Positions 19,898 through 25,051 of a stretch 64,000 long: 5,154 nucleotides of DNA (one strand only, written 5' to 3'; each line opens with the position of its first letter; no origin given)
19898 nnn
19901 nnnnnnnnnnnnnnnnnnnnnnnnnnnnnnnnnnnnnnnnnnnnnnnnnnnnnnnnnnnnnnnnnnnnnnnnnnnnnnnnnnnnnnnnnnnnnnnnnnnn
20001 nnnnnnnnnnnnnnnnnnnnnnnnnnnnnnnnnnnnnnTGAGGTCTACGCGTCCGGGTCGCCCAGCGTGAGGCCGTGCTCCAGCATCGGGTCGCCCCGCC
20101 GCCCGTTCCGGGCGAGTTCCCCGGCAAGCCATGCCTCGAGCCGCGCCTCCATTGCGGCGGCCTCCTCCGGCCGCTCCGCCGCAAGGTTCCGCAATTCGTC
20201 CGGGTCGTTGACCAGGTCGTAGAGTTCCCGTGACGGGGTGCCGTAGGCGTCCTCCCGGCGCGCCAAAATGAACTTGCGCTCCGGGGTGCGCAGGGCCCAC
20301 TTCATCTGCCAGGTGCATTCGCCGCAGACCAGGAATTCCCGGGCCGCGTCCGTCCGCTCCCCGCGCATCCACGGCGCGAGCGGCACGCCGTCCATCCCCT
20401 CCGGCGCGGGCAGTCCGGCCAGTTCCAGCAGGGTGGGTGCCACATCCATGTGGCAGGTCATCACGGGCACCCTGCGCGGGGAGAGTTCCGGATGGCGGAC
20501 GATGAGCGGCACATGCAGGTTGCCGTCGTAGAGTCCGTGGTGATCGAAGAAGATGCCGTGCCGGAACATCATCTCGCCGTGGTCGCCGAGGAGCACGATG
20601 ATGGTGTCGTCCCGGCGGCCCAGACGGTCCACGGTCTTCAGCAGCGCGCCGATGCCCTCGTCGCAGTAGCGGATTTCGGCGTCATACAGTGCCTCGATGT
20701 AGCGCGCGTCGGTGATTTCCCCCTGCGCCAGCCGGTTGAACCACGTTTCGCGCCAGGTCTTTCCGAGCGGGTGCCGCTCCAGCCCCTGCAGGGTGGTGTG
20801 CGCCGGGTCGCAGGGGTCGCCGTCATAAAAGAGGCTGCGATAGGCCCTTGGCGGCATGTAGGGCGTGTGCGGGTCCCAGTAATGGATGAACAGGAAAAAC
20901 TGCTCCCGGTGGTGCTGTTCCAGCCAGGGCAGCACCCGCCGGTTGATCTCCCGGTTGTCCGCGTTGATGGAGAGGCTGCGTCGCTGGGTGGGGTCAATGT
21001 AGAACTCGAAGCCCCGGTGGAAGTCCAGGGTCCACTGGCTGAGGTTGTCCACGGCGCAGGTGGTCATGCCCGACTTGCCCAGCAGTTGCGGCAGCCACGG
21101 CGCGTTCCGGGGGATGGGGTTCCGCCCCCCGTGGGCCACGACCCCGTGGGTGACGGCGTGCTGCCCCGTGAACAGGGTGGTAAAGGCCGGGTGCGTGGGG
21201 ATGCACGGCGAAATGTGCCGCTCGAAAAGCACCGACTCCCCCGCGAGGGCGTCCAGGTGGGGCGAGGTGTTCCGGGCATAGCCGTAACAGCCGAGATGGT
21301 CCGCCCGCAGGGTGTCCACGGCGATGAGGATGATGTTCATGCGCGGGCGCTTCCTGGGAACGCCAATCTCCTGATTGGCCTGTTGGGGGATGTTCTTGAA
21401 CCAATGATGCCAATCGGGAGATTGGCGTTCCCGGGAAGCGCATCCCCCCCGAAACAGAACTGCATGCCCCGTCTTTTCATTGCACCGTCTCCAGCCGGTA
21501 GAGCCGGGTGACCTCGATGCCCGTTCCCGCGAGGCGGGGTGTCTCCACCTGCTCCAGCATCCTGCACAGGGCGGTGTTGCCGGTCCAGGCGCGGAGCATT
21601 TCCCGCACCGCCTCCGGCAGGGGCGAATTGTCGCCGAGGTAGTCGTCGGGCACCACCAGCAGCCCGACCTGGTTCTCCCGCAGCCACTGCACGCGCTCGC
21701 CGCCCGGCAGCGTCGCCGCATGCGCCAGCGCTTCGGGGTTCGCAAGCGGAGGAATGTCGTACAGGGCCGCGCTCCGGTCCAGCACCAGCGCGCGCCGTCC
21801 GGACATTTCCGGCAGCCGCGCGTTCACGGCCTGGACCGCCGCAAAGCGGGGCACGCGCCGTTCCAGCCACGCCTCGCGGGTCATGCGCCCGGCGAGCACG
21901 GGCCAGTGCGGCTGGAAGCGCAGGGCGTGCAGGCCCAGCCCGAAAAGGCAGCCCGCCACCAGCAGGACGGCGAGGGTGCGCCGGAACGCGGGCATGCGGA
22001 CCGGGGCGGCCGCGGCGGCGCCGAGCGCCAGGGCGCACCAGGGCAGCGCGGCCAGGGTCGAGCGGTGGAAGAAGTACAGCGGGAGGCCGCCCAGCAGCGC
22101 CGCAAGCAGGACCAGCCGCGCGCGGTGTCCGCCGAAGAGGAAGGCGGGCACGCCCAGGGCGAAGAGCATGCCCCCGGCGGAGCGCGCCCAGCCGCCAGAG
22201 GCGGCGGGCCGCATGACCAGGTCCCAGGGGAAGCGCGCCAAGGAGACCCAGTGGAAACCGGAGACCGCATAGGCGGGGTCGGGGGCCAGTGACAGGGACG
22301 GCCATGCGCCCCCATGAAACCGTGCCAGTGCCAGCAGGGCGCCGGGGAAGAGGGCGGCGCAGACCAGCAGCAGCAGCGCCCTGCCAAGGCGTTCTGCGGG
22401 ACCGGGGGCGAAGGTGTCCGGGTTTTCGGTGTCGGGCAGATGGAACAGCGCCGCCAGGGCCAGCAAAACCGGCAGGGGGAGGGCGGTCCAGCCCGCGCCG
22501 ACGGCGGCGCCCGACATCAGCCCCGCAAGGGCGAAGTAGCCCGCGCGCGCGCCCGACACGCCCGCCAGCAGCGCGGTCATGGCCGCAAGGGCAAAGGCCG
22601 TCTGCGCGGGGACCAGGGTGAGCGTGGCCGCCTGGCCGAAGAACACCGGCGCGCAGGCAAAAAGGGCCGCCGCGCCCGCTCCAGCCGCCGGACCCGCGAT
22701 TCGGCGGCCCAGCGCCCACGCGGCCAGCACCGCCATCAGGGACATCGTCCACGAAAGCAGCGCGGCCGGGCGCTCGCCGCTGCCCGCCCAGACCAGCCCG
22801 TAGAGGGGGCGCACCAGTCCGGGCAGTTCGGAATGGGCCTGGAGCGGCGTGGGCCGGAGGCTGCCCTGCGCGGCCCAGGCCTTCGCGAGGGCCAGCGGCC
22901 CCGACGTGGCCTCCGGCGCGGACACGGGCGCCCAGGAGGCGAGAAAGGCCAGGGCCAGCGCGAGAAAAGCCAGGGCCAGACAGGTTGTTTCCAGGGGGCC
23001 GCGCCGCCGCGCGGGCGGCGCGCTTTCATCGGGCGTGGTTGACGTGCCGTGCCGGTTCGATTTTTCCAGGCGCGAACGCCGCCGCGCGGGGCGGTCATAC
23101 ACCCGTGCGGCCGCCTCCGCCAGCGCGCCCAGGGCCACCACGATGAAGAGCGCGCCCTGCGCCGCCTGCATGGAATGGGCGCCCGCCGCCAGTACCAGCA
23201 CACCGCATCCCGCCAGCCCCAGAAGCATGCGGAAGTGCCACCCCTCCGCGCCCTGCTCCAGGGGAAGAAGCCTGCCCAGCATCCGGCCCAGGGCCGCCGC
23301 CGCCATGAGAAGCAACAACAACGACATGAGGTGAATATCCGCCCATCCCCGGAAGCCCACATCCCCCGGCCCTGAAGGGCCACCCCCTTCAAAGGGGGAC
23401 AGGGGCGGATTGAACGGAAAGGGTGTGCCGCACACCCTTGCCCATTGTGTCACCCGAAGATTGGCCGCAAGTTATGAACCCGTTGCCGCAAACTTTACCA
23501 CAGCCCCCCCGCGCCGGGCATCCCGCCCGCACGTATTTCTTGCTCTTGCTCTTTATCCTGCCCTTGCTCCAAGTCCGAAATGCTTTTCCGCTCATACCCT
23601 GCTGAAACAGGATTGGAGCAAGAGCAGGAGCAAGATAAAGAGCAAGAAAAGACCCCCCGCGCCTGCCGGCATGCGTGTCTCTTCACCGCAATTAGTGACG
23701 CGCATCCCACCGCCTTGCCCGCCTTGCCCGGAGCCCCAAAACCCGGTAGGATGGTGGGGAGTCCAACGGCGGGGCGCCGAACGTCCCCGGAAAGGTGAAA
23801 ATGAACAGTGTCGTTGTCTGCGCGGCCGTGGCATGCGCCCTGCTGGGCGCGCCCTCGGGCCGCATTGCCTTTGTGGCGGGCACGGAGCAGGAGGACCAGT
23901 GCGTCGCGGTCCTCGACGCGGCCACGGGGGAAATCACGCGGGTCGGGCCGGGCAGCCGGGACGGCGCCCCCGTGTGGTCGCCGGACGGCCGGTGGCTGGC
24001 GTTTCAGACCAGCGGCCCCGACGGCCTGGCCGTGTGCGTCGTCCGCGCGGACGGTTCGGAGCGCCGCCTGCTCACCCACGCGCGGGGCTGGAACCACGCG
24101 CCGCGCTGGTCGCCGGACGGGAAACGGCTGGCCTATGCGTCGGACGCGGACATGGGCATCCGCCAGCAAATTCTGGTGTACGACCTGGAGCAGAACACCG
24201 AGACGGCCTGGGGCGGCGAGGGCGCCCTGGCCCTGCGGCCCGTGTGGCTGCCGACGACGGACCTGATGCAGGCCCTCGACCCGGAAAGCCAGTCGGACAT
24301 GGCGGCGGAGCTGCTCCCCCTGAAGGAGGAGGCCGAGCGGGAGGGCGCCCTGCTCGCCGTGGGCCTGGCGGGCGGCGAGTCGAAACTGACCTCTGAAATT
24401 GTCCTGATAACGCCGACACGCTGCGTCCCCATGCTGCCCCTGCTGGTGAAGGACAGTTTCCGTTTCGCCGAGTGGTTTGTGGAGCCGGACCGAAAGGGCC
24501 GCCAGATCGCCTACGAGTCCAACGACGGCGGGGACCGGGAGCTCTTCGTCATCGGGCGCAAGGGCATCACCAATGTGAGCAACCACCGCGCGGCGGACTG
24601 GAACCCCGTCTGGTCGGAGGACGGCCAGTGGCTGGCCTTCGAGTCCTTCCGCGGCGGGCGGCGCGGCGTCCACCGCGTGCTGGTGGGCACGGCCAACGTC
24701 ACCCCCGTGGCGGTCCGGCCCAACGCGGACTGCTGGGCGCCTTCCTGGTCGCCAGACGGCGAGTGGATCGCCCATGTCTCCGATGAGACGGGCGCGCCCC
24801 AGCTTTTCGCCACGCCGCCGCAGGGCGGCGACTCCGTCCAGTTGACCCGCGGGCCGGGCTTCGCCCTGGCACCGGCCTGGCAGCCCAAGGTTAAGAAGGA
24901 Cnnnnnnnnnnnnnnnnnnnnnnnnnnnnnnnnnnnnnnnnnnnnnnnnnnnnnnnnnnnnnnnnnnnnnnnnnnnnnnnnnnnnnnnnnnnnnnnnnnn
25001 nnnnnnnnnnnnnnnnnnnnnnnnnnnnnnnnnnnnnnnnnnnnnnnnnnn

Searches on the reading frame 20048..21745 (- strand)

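Call 35: search_protein_families(library=pfam, proteins=[window:20048-21745:-], max_evalue=0.001)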
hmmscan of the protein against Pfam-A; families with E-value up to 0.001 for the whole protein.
window:20048-21745:- (566 aa): 3 families
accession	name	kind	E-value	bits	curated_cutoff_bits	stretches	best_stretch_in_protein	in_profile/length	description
PF00884.28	Sulfatase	-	2e-42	146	25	1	137-444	2-300/301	Sulfatase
PF16347.10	SGSH_C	-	1.7e-14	54.7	29.3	1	399-528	5-138/154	N-sulphoglucosamine sulphohydrolase, C-terminal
PF01663.27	Phosphodiest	-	2e-09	37.9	23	1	139-205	2-65/342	Type I phosphodiesterase / nucleotide pyrophosphatase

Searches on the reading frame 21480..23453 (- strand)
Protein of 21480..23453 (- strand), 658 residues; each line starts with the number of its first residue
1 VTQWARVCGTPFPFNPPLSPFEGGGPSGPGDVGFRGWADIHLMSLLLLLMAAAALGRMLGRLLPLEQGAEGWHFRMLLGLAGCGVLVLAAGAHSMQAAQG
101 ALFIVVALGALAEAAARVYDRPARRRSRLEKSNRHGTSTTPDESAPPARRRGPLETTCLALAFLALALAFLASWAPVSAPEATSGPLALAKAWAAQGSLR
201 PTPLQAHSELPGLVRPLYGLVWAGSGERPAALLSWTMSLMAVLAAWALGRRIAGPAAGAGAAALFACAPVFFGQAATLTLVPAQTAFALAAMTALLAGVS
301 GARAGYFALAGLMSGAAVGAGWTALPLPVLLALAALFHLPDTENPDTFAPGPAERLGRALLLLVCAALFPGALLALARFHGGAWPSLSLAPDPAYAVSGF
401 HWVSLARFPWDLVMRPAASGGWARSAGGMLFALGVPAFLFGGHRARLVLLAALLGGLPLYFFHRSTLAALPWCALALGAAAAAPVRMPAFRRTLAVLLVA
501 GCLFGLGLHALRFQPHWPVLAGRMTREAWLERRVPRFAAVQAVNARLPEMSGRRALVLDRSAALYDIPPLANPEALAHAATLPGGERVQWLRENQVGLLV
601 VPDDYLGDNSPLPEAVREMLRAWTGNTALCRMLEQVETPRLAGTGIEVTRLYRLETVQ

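Call 60: search_protein_families(library=pfam, proteins=[window:21480-23453:-], max_evalue=0.001)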
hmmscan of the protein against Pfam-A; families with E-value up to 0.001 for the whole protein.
window:21480-23453:- (658 aa): 1 family
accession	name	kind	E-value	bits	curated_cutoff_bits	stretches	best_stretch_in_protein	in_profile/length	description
PF13231.12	PMT_2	-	4.3e-05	24.2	26.1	1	224-338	18-132/160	Dolichyl-phosphate-mannose-protein mannosyltransferase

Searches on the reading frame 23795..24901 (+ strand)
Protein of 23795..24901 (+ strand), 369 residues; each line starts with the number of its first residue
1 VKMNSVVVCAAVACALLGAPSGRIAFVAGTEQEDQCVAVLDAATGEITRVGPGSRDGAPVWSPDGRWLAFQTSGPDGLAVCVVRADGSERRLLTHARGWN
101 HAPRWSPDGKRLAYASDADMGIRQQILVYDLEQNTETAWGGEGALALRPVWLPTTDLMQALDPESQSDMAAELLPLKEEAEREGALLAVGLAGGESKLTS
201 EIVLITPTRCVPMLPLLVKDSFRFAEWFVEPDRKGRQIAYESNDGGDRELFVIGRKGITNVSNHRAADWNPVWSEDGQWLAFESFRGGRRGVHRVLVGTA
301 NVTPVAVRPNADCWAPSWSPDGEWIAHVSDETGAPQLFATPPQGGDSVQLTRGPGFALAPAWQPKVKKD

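Call 60: search_protein_families(library=pfam, proteins=[window:23795-24901:+], max_evalue=0.001)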
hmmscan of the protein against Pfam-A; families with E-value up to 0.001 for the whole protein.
window:23795-24901:+ (369 aa): 4 families
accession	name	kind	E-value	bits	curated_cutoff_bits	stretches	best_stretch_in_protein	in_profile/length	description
PF07676.18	PD40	-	5.3e-35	119.1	20.9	4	91-119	2-30/38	WD40-like Beta Propeller Repeat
PF00930.27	DPPIV_N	-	4.2e-07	29.5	22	0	102-129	105-132/354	Dipeptidyl peptidase IV (DPP IV) N-terminal region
PF00400.38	WD40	-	4.7e-05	24.2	27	0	36-76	3-32/39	WD domain, G-beta repeat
PF25174.1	Beta-prop_THOC3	-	0.00058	19.4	305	0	30-116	64-148/272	THOC3 beta-propeller domain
